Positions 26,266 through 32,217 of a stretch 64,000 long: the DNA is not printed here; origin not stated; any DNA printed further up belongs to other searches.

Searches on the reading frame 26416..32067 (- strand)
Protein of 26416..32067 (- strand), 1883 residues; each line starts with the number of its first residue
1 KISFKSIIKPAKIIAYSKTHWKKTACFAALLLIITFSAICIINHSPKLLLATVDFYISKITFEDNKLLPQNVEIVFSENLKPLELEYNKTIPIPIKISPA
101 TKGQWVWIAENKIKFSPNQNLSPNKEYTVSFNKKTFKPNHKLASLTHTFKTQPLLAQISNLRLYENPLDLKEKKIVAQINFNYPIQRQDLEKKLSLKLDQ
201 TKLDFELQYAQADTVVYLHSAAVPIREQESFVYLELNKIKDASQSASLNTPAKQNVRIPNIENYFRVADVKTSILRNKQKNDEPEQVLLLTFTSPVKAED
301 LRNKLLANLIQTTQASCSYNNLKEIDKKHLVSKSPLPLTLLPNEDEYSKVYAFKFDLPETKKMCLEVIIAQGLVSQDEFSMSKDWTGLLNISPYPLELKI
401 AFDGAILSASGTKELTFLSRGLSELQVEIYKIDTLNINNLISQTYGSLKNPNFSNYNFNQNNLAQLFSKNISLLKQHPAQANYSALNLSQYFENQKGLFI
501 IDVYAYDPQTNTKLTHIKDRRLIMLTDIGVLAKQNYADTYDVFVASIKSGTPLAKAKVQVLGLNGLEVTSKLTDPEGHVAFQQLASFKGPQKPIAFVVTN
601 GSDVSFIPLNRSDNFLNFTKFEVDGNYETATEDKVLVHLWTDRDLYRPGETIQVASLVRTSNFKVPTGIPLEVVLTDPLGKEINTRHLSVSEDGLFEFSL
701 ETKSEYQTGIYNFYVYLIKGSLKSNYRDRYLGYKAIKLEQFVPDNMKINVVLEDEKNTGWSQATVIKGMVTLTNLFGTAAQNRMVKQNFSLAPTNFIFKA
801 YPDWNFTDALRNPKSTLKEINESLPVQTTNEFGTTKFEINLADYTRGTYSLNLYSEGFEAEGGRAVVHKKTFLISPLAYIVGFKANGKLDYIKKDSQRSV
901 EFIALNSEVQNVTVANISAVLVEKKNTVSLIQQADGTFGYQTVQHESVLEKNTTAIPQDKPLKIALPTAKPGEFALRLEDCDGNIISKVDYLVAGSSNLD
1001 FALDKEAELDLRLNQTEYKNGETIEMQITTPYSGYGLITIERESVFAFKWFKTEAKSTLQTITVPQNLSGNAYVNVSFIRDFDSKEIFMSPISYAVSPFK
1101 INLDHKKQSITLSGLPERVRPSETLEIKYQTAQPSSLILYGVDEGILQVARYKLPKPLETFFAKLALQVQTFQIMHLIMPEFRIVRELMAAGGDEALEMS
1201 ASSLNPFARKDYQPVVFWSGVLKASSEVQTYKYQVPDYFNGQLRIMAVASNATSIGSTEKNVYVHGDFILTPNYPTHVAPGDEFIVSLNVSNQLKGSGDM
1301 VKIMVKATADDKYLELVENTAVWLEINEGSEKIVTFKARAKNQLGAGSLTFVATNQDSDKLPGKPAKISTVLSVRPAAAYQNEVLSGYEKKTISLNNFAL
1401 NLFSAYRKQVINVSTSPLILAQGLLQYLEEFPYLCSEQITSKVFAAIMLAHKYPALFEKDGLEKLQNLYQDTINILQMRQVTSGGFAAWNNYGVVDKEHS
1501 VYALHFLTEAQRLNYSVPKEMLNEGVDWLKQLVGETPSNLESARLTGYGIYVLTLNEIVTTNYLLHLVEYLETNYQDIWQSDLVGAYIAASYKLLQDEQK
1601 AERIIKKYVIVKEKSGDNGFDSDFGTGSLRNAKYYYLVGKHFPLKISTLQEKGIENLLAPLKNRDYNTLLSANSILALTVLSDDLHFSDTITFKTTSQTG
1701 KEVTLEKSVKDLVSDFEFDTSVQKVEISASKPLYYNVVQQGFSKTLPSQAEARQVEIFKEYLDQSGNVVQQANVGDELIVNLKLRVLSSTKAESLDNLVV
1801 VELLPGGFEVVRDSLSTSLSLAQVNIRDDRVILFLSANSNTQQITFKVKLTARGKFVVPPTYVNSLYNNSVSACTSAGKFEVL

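Call 20: search_protein_families(library=pfam, proteins=[window:26416-32067:-], max_evalue=0.0001)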
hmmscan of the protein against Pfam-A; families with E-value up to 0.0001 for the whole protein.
window:26416-32067:- (1883 aa): 7 families
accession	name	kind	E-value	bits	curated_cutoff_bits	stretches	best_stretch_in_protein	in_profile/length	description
PF01835.25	MG2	-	5.1e-19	68.9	32.8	1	637-715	2-80/96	MG2 domain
PF07703.20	A2M_BRD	-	1.4e-17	64.8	22.7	1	1009-1148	1-139/140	Alpha-2-macroglobulin bait region domain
PF11974.14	bMG3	-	2.6e-17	63.1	34.9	1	525-626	1-101/103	Bacterial alpha-2-macroglobulin MG3 domain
PF17973.7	bMG10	-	3.5e-13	50.3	26.2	1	1756-1868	3-129/131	Bacterial Alpha-2-macroglobulin MG10 domain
PF00207.28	A2M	-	2.2e-12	47.1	21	1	1216-1295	2-83/92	Alpha-2-macroglobulin family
PF17962.7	bMG6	-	6e-08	33.3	23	1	884-989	3-106/112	Bacterial macroglobulin domain 6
PF13205.12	Big_5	-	1e-05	26.6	23.6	1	70-140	23-91/105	Bacterial Ig-like domain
